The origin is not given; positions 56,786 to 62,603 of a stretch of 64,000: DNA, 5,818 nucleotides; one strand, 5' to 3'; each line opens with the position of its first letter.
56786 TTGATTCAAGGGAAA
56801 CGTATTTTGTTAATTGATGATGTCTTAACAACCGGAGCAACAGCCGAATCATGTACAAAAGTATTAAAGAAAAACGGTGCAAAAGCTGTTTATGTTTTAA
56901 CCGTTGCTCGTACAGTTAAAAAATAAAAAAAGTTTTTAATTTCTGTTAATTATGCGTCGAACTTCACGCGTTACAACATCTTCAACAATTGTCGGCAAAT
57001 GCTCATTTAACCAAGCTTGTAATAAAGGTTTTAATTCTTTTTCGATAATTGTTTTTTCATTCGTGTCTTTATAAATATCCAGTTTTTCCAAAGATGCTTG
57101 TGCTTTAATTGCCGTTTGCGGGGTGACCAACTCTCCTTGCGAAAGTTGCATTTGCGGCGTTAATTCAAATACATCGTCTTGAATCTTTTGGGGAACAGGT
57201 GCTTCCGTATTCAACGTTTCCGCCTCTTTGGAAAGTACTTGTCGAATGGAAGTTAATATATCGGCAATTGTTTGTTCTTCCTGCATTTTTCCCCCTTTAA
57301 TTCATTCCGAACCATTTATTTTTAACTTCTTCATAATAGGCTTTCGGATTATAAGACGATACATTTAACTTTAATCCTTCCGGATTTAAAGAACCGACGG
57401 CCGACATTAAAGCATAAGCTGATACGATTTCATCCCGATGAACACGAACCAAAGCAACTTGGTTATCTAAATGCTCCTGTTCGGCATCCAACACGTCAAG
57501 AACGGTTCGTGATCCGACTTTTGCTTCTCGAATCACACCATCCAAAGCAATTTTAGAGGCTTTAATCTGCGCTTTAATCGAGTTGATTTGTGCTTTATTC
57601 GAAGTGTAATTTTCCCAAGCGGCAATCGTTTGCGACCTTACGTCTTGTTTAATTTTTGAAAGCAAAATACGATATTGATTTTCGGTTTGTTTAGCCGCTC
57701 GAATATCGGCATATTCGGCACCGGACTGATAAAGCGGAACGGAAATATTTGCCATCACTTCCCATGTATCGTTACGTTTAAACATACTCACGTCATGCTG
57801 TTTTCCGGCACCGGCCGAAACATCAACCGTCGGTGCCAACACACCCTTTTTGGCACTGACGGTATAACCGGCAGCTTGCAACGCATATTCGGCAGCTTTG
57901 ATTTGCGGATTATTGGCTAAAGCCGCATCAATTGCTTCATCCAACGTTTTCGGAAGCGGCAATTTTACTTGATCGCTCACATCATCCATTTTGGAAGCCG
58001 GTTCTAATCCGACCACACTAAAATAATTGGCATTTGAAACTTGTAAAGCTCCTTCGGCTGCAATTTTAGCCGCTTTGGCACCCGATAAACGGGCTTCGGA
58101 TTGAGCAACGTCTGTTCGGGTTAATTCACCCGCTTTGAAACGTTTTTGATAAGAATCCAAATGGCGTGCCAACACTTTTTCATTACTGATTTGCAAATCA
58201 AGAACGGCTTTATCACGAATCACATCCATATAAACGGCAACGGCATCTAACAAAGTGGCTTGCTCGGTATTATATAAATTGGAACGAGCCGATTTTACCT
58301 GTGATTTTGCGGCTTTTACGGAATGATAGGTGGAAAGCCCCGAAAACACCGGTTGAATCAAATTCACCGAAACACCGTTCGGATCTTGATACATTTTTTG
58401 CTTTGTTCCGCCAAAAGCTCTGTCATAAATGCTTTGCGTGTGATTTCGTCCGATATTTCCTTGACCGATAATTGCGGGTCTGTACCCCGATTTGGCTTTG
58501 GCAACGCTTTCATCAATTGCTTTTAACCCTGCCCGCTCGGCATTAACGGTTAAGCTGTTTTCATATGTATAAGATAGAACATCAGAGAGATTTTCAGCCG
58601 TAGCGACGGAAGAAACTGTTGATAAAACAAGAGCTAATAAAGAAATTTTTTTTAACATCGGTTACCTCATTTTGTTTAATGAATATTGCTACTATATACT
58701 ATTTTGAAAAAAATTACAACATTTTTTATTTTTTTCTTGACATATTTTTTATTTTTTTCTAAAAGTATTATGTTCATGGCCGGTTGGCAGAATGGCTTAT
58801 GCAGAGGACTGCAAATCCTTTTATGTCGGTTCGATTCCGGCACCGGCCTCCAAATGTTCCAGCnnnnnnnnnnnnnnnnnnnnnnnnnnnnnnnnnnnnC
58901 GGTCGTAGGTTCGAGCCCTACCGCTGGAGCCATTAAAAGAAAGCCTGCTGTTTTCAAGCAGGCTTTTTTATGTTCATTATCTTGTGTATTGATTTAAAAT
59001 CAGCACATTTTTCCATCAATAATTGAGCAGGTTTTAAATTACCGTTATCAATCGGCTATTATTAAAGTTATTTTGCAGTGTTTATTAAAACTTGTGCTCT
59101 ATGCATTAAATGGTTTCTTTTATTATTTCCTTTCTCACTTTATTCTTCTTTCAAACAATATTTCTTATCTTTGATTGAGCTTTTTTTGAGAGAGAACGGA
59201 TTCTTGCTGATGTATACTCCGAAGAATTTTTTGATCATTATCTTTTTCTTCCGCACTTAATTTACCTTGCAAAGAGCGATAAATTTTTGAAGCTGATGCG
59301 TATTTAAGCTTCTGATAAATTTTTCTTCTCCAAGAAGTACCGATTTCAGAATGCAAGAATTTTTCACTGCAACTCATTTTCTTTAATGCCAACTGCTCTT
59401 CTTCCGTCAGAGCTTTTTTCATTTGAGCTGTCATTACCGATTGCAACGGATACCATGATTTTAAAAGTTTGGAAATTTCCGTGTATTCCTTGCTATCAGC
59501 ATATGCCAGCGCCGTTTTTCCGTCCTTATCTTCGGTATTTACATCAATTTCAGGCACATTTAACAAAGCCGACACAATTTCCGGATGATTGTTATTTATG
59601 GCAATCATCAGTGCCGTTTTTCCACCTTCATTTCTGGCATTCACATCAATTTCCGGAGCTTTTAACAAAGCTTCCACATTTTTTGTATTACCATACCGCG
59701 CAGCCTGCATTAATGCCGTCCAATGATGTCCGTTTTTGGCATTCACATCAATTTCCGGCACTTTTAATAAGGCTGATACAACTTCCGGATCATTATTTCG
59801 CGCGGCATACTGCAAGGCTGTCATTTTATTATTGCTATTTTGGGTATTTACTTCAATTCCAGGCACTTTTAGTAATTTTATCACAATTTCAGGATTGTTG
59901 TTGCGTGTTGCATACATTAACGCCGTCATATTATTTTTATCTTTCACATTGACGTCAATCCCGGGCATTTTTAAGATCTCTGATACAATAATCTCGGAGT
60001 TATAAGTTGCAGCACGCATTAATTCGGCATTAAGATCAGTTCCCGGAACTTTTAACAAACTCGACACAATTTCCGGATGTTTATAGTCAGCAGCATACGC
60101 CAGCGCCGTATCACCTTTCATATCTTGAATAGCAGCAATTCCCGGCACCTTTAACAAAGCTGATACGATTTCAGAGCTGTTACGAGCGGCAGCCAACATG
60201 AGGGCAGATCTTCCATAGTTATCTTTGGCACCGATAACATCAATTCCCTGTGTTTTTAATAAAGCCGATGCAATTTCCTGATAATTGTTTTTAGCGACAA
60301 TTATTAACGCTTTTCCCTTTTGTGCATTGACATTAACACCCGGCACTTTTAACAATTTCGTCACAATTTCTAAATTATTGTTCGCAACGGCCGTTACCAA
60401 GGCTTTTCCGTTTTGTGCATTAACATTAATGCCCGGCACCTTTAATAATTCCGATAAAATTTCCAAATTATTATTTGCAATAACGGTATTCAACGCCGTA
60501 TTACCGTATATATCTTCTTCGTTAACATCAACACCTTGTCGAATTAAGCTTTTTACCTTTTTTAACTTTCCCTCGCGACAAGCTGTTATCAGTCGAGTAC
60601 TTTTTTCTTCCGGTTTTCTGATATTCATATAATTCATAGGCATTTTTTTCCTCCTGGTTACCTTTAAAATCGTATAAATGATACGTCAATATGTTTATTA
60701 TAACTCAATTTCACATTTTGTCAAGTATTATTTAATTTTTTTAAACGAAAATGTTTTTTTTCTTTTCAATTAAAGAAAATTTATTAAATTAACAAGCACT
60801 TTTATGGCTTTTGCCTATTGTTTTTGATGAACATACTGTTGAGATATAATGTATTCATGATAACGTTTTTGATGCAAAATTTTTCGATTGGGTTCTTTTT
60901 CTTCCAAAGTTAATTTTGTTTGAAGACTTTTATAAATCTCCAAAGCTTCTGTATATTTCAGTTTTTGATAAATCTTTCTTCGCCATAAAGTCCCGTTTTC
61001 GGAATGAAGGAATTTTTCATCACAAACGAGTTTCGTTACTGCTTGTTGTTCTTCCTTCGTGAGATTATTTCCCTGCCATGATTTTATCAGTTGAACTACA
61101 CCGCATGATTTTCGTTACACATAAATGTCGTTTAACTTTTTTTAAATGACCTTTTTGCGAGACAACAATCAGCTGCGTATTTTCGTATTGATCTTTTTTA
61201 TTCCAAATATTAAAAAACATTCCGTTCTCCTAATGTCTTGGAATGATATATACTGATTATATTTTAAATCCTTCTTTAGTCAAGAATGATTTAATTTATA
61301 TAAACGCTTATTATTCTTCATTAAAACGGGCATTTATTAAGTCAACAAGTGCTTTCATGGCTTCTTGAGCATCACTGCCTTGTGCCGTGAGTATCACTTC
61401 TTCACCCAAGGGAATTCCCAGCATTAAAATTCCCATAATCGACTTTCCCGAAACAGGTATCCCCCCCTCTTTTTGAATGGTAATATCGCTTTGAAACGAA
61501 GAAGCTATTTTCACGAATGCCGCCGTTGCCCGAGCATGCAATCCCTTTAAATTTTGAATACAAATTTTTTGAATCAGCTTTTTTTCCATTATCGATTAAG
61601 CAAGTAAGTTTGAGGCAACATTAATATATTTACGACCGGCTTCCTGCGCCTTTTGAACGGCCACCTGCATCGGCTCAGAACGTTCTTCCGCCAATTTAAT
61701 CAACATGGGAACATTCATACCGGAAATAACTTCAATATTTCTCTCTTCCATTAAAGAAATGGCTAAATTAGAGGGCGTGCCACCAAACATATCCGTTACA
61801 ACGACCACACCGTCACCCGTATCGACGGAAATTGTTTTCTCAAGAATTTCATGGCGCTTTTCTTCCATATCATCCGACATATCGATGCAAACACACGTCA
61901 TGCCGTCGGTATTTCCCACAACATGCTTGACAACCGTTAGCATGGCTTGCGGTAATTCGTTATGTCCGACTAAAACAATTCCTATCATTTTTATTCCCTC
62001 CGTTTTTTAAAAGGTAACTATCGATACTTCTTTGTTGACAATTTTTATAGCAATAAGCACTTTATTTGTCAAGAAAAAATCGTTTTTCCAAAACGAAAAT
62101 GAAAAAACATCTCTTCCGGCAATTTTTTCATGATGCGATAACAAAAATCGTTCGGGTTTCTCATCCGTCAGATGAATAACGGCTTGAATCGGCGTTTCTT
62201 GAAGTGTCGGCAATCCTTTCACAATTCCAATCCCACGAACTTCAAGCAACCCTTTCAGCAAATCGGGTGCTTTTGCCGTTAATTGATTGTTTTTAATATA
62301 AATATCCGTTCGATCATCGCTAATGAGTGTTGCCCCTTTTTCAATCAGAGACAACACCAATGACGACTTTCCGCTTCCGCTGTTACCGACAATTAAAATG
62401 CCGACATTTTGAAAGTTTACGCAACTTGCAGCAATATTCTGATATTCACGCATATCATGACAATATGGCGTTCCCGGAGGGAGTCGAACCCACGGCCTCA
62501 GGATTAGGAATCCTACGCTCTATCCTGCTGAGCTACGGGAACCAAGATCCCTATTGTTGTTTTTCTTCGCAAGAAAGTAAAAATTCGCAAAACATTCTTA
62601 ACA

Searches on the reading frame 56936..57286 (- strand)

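Call 34: search_protein_families(library=ncbifam, proteins=[window:56936-57286:-], max_evalue=0.001)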
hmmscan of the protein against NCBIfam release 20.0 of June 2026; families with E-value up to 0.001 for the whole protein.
window:56936-57286:- (116 aa): 1 family
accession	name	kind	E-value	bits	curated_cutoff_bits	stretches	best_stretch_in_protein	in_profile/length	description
NF052660.1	PopZ_fam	subfamily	1.1e-13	52.8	125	1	47-112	94-165/167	PopZ family protein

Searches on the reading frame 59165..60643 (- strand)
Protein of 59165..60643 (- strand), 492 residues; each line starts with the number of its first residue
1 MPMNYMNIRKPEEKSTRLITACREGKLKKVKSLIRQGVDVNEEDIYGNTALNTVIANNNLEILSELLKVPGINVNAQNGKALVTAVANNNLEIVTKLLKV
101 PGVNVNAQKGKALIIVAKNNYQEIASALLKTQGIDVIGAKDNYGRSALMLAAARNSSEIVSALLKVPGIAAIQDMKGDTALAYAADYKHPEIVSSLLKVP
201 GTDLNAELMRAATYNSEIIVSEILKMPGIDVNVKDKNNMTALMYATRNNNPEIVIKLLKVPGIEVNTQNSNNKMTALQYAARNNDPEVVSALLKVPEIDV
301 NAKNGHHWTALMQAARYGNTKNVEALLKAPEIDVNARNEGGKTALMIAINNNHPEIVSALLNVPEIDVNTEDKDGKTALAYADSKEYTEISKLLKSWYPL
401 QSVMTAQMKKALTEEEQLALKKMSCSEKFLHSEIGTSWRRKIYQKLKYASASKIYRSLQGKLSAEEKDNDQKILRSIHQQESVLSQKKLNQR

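Call 33: search_protein_families(library=pfam, proteins=[window:59165-60643:-], max_evalue=0.00001)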
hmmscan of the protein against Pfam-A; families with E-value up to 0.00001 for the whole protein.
window:59165-60643:- (492 aa): 7 families
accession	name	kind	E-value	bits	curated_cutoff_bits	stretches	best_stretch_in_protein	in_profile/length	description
PF12796.13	Ank_2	-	6.5e-77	254.6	27.3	6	208-304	1-90/90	Ankyrin repeats (3 copies)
PF13606.12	Ank_3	-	9.1e-55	175.8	22.3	0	341-369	2-29/30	Ankyrin repeat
PF00023.36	Ank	-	7.4e-54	177.1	21.1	0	307-338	2-32/33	Ankyrin repeat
PF13637.12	Ank_4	-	4.6e-43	144.7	22.7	3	311-361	1-50/50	Ankyrin repeats (many copies)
PF13857.12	Ank_5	-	3.9e-41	139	27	3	332-382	7-56/56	Ankyrin repeats (many copies)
PF23745.1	ANK_LRRK2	-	3e-11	43.7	27.5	0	202-301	28-121/130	LRRK2 ANK repeat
PF24521.3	Ank_KRIT1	-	6.6e-11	42.6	80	1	272-395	17-141/149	KRIT1 ankyrin-repeats domain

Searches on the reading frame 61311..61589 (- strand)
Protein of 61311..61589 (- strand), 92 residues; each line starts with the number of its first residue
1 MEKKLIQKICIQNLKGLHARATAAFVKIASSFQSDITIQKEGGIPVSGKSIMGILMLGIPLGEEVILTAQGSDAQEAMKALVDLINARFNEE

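Call 99: search_protein_families(library=pfam, proteins=[window:61311-61589:-], max_evalue=0.0001)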
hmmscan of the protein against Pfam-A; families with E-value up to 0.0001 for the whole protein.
window:61311-61589:- (92 aa): 1 family
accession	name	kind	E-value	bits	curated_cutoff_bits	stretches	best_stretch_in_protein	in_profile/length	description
PF00381.24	PTS-HPr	-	3.6e-27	94.6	23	1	7-86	3-80/81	PTS HPr component phosphorylation site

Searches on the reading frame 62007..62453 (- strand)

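Call 34: search_protein_families(library=ncbifam, proteins=[window:62007-62453:-], max_evalue=0.001)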
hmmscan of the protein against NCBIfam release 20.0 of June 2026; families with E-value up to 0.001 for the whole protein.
window:62007-62453:- (148 aa): 4 families
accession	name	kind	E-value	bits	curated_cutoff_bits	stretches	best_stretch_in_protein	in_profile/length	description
TIGR00679.1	hpr-ser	equivalog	8.9e-23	81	240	1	5-78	132-206/300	HPr(Ser) kinase/phosphatase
NF003883.0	PRK05428.2-1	equivalog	4.8e-14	52.2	252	1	14-79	25-91/189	HPr kinase/phosphorylase-related protein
TIGR04355.1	HprK_rel_B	hypoth_equivalog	1.6e-07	30.7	200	1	9-59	149-199/351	HprK-related kinase B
TIGR04352.1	HprK_rel_A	equivalog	0.00098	18.3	200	1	6-53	98-145/280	HprK-related kinase A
